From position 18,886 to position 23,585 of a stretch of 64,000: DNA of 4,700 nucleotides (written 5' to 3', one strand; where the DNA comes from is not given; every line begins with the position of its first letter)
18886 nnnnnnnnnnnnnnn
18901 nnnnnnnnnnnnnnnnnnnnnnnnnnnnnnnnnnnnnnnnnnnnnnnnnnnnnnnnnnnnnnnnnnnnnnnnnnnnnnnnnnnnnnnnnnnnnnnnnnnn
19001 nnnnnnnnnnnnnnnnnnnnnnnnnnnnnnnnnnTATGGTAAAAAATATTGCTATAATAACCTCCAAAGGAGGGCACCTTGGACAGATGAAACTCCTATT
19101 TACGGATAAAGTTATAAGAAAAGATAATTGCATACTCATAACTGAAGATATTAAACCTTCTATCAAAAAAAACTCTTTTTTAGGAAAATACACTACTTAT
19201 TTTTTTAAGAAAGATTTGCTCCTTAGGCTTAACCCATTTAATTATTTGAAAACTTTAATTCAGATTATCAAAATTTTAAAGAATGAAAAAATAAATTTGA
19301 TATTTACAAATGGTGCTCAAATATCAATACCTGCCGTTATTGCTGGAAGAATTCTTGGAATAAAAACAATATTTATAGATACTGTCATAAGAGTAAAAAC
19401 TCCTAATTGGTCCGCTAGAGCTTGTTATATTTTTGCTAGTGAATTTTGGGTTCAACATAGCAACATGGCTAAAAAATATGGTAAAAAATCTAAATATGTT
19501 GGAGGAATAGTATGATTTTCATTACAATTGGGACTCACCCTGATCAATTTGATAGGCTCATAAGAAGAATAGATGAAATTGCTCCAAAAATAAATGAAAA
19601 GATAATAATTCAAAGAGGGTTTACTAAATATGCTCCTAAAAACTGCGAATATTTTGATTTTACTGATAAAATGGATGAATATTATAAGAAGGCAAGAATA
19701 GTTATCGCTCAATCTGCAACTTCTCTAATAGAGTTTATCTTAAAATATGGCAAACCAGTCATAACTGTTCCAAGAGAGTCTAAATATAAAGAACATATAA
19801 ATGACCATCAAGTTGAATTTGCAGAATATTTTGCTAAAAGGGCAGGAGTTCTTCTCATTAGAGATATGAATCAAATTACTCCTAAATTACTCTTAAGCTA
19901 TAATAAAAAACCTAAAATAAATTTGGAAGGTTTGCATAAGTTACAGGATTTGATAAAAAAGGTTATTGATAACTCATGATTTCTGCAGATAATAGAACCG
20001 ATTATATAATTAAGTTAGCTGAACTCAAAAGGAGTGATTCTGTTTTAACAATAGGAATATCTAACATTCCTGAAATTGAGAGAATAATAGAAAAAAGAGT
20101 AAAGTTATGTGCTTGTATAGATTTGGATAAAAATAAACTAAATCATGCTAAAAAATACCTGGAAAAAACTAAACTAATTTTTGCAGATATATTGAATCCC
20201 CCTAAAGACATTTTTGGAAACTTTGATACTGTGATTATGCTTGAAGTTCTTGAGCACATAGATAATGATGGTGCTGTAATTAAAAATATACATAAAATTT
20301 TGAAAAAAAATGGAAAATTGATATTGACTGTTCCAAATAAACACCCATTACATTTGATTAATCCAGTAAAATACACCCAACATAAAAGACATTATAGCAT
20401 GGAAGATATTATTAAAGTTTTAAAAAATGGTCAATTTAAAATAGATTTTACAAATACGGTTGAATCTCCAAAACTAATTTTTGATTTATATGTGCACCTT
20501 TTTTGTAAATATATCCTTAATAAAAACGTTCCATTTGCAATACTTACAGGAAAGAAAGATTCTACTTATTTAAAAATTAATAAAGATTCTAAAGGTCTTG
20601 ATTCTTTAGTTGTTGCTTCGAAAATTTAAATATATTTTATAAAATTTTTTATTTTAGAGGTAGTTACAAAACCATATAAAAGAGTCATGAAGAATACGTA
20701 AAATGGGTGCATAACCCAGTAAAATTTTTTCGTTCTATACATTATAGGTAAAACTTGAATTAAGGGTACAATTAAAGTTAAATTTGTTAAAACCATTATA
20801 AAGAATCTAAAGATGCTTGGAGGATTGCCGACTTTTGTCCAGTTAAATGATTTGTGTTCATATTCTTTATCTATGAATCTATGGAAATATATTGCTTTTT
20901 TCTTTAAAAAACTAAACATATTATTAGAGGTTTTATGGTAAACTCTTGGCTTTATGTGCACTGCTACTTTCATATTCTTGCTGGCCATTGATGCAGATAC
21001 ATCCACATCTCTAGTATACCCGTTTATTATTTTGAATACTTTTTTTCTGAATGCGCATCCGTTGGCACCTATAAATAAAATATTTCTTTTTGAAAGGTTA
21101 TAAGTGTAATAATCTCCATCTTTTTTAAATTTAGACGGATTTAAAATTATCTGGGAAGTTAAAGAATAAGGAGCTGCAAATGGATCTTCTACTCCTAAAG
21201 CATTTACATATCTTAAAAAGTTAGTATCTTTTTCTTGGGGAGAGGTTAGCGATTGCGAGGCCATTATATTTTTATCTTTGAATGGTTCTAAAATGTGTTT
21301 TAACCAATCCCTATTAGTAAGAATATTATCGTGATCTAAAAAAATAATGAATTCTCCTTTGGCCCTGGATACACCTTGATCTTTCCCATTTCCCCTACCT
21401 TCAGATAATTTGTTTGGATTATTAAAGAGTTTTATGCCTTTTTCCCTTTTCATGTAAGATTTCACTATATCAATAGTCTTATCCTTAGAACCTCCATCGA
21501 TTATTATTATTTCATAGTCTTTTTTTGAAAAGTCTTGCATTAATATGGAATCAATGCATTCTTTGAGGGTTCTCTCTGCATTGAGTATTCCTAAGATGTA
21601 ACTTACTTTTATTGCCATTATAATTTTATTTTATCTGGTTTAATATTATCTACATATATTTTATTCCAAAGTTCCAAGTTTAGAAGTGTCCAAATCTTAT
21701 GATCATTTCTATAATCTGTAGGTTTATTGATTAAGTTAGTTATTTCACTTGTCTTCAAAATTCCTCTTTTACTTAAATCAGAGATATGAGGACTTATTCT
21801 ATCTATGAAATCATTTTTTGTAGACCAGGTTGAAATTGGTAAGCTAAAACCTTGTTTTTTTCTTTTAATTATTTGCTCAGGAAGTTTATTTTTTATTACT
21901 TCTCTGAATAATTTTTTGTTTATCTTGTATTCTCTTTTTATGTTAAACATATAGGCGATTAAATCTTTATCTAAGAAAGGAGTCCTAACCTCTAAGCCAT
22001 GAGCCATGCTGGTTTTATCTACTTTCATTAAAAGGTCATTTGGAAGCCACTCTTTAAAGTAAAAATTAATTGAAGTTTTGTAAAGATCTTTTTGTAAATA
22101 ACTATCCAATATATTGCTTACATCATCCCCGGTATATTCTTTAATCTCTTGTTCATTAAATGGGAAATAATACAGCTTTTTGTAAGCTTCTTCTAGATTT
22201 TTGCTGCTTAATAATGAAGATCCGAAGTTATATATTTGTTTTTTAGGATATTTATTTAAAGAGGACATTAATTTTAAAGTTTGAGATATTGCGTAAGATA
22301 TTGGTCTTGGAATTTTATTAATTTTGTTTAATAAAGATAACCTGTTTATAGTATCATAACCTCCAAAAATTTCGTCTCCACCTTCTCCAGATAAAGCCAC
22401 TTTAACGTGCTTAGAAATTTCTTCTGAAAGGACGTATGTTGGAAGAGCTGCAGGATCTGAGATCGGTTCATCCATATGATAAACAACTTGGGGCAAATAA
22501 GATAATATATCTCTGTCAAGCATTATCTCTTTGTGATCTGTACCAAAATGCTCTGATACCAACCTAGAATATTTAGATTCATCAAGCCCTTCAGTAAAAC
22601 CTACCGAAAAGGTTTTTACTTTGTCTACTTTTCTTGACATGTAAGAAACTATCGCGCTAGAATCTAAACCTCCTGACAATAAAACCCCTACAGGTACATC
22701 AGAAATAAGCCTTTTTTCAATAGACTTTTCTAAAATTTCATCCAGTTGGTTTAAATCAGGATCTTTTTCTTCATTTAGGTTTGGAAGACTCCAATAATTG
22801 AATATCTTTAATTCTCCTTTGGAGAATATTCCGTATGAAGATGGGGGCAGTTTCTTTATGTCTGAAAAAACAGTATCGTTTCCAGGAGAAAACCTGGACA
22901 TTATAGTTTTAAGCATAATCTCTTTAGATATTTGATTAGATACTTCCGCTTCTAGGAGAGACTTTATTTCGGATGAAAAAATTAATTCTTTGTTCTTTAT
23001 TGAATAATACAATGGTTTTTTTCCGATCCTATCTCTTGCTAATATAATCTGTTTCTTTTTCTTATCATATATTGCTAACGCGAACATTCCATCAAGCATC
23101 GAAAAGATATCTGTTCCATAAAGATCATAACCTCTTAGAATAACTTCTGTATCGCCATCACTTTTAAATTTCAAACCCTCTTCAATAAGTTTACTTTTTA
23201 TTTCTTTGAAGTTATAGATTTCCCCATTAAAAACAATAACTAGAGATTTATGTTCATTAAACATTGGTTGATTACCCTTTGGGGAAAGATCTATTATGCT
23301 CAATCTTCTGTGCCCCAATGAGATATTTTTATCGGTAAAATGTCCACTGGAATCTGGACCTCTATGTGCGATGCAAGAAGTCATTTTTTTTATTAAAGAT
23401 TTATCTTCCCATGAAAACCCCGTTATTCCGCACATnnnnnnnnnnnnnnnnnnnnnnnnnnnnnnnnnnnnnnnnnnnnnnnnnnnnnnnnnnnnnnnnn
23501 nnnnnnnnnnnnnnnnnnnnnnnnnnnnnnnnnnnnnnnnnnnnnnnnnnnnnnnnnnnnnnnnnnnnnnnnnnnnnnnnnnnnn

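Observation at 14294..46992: ~33 kb surface-glycan island headed by AglB with about 25 sugar-modifying genes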

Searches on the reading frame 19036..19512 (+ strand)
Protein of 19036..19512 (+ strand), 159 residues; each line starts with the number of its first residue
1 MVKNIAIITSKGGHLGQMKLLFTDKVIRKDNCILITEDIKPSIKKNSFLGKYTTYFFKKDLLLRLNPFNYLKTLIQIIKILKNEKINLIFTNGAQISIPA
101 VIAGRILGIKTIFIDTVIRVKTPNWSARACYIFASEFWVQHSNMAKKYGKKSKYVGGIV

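Call 4: search_protein_families(library=pfam, proteins=[window:19036-19512:+], max_evalue=0.001)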
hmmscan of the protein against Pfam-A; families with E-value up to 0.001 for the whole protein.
window:19036-19512:+ (159 aa): 2 families
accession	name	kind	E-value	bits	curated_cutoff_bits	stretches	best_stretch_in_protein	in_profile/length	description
PF08660.17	Alg14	-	5.7e-10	39.9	27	1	67-156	75-169/171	Oligosaccharide biosynthesis protein Alg14 like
PF03033.26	Glyco_transf_28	-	0.00028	21.4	26.2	1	66-112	69-115/139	Glycosyltransferase family 28 N-terminal domain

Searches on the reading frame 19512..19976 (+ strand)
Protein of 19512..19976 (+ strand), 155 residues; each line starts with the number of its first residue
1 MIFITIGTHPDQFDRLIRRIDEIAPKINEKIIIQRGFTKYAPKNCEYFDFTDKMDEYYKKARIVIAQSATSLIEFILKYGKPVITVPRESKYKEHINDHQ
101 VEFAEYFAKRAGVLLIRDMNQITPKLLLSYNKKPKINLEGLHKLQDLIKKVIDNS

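Call 4: search_protein_families(library=pfam, proteins=[window:19512-19976:+], max_evalue=0.001)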
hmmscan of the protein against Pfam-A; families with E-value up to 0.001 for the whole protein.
window:19512-19976:+ (155 aa): 1 family
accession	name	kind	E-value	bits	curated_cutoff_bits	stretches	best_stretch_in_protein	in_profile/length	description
PF04101.22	Glyco_tran_28_C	-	1.7e-16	61.1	22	1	1-110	1-121/166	Glycosyltransferase family 28 C-terminal domain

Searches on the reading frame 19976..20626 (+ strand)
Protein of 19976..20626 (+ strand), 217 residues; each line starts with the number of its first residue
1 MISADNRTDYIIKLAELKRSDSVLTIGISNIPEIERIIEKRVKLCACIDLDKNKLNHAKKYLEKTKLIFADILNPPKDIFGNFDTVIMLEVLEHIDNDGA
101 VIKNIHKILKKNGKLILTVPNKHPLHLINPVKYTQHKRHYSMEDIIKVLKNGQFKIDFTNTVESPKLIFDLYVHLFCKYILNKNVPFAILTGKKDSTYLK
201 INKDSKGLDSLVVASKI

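Call 4: search_protein_families(library=pfam, proteins=[window:19976-20626:+], max_evalue=0.001)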
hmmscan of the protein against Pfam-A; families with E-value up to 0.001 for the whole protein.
window:19976-20626:+ (217 aa): 5 families
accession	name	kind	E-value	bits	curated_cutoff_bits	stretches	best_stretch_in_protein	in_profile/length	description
PF13489.12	Methyltransf_23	-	1e-09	38.8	27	1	44-147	46-152/164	Methyltransferase domain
PF08241.18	Methyltransf_11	-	1.5e-09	38.8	21.2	1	38-117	14-95/95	Methyltransferase domain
PF08242.18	Methyltransf_12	-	4.6e-09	37.3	30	1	37-115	14-98/98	Methyltransferase domain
PF13847.12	Methyltransf_31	-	2.9e-07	30.7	27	1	50-121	36-113/145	Methyltransferase domain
PF13649.12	Methyltransf_25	-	1.5e-05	26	27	1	43-113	22-97/97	Methyltransferase domain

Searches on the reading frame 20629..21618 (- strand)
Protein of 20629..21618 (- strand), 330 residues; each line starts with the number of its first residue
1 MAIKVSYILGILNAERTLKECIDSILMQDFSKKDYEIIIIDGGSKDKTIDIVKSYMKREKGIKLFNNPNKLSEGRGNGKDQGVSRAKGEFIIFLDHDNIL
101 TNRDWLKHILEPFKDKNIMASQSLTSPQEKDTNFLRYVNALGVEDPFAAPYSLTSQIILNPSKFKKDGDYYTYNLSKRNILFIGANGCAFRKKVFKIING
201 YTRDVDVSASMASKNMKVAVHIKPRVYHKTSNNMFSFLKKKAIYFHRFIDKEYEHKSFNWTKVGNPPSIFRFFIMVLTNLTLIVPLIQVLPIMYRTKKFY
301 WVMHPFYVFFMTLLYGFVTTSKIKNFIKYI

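Call 4: search_protein_families(library=pfam, proteins=[window:20629-21618:-], max_evalue=0.001)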
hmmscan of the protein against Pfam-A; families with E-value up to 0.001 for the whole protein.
window:20629-21618:- (330 aa): 4 families
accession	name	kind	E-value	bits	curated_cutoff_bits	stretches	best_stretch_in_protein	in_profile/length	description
PF00535.33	Glycos_transf_2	-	1.8e-26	93.5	23.3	1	11-195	6-164/168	Glycosyl transferase family 2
PF10111.15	Glyco_tranf_2_2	-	1e-10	42.1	27.3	1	23-118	17-111/276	Glycosyltransferase like family 2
PF13641.12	Glyco_tranf_2_3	-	6.1e-08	33.4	27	1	13-241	11-224/230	Glycosyltransferase like family 2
PF13712.12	Glyco_tranf_2_5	-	0.00019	21.7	27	0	78-117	44-84/210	Glycosyltransferase like family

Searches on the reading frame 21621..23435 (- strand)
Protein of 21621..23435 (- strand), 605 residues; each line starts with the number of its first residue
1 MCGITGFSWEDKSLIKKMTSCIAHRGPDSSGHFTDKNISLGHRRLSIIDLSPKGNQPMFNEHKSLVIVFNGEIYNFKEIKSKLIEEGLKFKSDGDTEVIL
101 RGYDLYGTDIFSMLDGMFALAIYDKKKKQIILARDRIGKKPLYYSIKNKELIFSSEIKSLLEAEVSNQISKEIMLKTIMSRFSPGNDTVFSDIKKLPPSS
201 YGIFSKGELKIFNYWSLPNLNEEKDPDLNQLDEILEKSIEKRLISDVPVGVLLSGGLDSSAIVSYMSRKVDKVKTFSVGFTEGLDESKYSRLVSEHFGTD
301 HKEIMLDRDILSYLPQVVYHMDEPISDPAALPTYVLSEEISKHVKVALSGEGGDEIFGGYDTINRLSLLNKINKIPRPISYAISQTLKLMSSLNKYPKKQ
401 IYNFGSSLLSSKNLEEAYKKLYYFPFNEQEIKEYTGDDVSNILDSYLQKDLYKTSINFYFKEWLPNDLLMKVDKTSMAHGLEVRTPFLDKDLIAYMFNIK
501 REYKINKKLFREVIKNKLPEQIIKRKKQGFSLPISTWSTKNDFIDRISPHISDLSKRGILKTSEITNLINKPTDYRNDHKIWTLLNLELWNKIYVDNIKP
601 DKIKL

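Call 4: search_protein_families(library=pfam, proteins=[window:21621-23435:-], max_evalue=0.001)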
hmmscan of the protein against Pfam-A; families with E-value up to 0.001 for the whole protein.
window:21621-23435:- (605 aa): 4 families
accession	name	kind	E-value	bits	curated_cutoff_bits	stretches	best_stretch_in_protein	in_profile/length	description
PF00733.27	Asn_synthase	-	4.5e-87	293.4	21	1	231-591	2-353/354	Asparagine synthase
PF13537.11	GATase_7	-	2.7e-44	150.6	25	1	42-161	1-122/123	Glutamine amidotransferase domain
PF13522.11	GATase_6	-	8.7e-43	145.9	27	1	27-156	1-130/130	Glutamine amidotransferase domain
PF12481.13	DUF3700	-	1.9e-05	24.7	27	1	105-158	119-174/228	Aluminium induced protein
